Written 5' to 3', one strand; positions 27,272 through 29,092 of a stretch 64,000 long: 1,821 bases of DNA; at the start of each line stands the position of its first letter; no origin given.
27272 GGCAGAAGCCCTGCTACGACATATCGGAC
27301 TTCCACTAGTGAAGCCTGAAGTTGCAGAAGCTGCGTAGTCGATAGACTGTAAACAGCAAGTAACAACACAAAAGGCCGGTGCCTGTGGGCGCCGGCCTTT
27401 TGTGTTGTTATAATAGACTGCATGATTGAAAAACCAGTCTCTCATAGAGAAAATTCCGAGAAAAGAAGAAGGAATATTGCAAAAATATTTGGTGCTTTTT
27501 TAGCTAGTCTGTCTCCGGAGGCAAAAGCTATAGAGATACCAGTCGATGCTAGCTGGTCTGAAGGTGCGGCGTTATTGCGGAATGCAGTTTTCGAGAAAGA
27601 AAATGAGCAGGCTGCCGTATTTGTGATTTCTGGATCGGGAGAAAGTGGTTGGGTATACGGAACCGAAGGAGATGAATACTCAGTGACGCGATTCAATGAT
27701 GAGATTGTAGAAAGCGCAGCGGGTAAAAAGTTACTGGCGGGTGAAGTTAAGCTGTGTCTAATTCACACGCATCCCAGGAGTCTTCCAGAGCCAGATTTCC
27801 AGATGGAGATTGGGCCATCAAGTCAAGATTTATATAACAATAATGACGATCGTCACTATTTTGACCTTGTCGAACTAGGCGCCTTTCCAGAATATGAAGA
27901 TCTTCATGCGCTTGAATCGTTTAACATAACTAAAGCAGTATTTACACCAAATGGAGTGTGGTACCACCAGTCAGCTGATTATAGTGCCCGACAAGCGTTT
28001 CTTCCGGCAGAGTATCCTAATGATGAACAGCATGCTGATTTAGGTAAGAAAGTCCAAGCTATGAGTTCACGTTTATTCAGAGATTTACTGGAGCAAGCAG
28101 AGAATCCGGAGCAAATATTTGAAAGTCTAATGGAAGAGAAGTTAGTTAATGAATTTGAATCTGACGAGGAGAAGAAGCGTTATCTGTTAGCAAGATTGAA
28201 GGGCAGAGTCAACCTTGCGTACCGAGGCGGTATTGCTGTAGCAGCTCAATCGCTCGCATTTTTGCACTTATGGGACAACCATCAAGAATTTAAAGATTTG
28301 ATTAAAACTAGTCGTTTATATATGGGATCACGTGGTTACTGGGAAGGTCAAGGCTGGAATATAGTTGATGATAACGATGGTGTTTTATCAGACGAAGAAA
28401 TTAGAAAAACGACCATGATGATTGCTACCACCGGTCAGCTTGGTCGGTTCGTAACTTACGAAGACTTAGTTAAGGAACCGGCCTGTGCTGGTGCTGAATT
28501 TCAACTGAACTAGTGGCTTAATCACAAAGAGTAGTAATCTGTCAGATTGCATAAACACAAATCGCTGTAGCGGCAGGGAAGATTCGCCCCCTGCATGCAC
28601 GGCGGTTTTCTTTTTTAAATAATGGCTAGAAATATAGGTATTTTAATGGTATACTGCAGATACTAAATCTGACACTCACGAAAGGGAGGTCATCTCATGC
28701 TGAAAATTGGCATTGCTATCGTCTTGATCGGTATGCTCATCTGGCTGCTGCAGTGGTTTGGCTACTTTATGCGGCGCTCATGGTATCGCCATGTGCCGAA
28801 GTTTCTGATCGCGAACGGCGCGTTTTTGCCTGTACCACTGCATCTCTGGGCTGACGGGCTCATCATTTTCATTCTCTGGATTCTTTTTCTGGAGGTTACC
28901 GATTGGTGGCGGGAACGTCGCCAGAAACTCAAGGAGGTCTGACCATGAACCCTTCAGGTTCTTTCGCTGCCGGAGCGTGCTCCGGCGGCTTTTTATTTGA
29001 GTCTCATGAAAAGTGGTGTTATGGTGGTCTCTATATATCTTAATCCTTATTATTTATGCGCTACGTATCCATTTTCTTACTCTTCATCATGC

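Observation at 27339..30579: A 3.2 kb three-gene module (JAB-like protein, 2-TM peptide, DsbA-like pseudo-oxidoreductase) inserted between rplE and rpsN inside the spc ribosomal operon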

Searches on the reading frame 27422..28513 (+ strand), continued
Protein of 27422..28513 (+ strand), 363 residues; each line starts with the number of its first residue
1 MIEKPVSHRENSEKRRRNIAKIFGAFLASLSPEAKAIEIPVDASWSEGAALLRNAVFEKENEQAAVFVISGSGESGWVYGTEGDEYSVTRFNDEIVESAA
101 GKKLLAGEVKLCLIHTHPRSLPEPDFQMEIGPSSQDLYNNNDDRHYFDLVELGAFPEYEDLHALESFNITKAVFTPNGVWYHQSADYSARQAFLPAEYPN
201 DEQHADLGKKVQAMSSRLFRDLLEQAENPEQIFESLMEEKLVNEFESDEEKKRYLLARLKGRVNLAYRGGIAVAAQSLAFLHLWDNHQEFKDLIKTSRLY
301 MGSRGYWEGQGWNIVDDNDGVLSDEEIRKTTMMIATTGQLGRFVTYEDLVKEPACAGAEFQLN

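Call 93: find_encoding_contigs(protein=P0110, flank=4000, max_places=2)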
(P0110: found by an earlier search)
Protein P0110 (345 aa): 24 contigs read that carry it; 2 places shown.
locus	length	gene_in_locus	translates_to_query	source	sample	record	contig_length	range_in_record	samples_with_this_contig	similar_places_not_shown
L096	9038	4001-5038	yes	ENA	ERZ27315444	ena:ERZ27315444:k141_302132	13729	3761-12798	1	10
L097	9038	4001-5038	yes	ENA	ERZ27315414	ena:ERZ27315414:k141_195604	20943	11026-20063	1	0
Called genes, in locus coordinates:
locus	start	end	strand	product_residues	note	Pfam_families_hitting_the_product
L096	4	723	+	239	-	PF07650:KH_2, PF00189:Ribosomal_S3_C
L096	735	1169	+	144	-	PF00252:Ribosomal_L16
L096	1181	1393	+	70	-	PF00831:Ribosomal_L29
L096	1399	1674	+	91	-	PF00366:Ribosomal_S17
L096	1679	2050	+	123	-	PF00238:Ribosomal_L14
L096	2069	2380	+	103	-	PF00467:KOW, PF17136:ribosomal_L24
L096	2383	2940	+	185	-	PF00281:Ribosomal_L5, PF00673:Ribosomal_L5_C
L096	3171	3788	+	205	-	PF01966:HD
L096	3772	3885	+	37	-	-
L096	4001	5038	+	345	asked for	-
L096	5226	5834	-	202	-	-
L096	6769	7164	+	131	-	PF00410:Ribosomal_S8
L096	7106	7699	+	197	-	PF00347:Ribosomal_L6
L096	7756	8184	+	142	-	PF00861:Ribosomal_L18p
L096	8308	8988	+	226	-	PF00333:Ribosomal_S5, PF03719:Ribosomal_S5_C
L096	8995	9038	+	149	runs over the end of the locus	PF00828:Ribosomal_L27A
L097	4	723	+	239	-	PF07650:KH_2, PF00189:Ribosomal_S3_C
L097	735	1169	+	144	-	PF00252:Ribosomal_L16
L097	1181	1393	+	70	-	PF00831:Ribosomal_L29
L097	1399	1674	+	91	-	PF00366:Ribosomal_S17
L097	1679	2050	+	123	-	PF00238:Ribosomal_L14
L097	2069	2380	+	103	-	PF00467:KOW, PF17136:ribosomal_L24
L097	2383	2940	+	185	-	PF00281:Ribosomal_L5, PF00673:Ribosomal_L5_C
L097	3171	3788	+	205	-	PF01966:HD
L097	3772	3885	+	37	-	-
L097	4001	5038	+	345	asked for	-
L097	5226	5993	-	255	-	-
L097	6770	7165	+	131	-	PF00410:Ribosomal_S8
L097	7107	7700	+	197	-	PF00347:Ribosomal_L6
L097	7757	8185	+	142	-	PF00861:Ribosomal_L18p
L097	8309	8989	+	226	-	PF00333:Ribosomal_S5, PF03719:Ribosomal_S5_C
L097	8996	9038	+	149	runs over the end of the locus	PF00828:Ribosomal_L27A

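Call 97: find_encoding_contigs(protein=P0096, flank=5000, max_places=2)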
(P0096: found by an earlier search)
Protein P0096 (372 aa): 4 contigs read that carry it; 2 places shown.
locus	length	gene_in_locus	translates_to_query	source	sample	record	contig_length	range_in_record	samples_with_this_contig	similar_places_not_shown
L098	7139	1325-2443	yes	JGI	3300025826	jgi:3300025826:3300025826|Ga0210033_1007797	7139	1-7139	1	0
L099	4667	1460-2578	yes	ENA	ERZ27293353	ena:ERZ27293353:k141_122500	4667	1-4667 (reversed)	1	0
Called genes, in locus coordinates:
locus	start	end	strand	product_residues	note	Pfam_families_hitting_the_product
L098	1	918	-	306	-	?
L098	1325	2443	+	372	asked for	-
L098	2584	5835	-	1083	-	PF02811:PHP, PF07733:DNA_pol3_alpha, PF17657:DNA_pol3_finger, PF14579:HHH_6, PF01336:tRNA_anti-codon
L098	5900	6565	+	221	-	PF01351:RNase_HII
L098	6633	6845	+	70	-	-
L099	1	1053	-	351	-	?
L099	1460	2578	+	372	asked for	-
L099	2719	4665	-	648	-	?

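Call 98: find_encoding_contigs(protein=P0046, flank=5000, max_places=2)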
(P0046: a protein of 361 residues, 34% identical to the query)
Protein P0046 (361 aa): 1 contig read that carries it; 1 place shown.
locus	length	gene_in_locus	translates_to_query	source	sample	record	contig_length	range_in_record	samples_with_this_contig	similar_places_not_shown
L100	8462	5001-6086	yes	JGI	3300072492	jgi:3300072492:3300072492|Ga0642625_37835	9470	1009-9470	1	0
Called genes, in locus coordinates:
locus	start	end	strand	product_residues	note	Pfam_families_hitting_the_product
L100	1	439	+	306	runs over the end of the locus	PF13181:TPR_8 (faint), PF13432:TPR_16 (faint)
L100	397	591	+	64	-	-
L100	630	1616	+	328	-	PF01262:AlaDh_PNT_C (faint), PF00389:2-Hacid_dh, PF02826:2-Hacid_dh_C, PF03446:NAD_binding_2 (weak)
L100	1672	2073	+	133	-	PF02311:AraC_binding (weak), PF07883:Cupin_2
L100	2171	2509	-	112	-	PF12002:MgsA_C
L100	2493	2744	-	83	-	PF16193:AAA_assoc_2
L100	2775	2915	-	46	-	-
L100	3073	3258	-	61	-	-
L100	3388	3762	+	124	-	PF00254:FKBP_C (weak)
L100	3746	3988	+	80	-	-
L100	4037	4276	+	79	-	PF00312:Ribosomal_S15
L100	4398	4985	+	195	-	PF01936:NYN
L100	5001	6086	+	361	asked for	-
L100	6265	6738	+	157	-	PF00293:NUDIX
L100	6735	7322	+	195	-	PF01138:RNase_PH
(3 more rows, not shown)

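Call 99: find_encoding_contigs(protein=P0106, flank=5000, max_places=2)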
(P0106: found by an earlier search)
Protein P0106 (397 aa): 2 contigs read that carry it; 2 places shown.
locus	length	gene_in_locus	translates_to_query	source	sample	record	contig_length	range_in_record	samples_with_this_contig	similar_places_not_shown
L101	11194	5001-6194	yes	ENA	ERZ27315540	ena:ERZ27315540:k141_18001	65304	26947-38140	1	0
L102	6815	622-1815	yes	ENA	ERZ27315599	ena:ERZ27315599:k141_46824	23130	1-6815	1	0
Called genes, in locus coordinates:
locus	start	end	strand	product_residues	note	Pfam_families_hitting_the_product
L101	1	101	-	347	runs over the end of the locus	-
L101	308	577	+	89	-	-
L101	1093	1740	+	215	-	PF00106:adh_short, PF08659:KR (weak), PF13561:adh_short_C2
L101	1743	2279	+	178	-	-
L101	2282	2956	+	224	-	-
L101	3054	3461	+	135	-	-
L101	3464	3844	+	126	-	-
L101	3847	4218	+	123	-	-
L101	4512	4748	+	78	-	-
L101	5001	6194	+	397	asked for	-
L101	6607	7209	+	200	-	-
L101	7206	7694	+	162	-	PF00293:NUDIX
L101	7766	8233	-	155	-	-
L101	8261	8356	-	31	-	-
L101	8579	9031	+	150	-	-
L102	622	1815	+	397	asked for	-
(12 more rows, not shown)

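Call 111: find_related_loci(query=A3, collection=viral_contigs, flank=5000)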
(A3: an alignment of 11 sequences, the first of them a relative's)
Query A3 (270 aa) in viral_contigs; peptide patterns used: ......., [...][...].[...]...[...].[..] (x = any residue, [..] = any of these).
25 stretches matched a pattern, but none encodes a relative of the query by tblastn (E <= 1e-3).

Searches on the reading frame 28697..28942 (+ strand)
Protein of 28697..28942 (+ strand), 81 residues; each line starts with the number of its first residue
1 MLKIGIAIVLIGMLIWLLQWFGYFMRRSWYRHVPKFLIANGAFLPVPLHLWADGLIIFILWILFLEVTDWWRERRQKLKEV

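Call 3: search_protein_families(library=pfam, proteins=[window:28697-28942:+], max_evalue=1)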
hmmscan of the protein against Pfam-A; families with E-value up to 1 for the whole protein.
window:28697-28942:+ (81 aa): 4 families
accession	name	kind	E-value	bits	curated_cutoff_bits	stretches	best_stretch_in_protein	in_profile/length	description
PF07254.17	Cpta_toxin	-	0.031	14.9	27.3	1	25-77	7-61/133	Membrane-bound toxin component of toxin-antitoxin system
PF02656.20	DUF202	-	0.061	14.2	23.4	0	4-28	43-67/68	Domain of unknown function (DUF202)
PF06365.17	CD34_antigen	-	0.59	10.5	26.3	1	4-31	106-135/204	CD34/Podocalyxin family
PF14991.11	MLANA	-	0.6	10.8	27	0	4-33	28-55/117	Protein melan-A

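Call 76: search_protein_families(library=padloc, proteins=[window:28697-28942:+], max_evalue=0.1)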
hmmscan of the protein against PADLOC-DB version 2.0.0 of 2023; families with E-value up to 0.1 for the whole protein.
window:28697-28942:+ (81 aa): 0 families

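Call 77: search_protein_families(library=phrogs, proteins=[window:28697-28942:+], max_evalue=0.1)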
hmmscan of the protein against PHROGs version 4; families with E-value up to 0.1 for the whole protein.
window:28697-28942:+ (81 aa): 0 families

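Call 79: search_protein_families(library=ncbifam, proteins=[window:28697-28942:+], max_evalue=0.1)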
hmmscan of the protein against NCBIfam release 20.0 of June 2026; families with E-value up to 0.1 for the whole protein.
window:28697-28942:+ (81 aa): 0 families
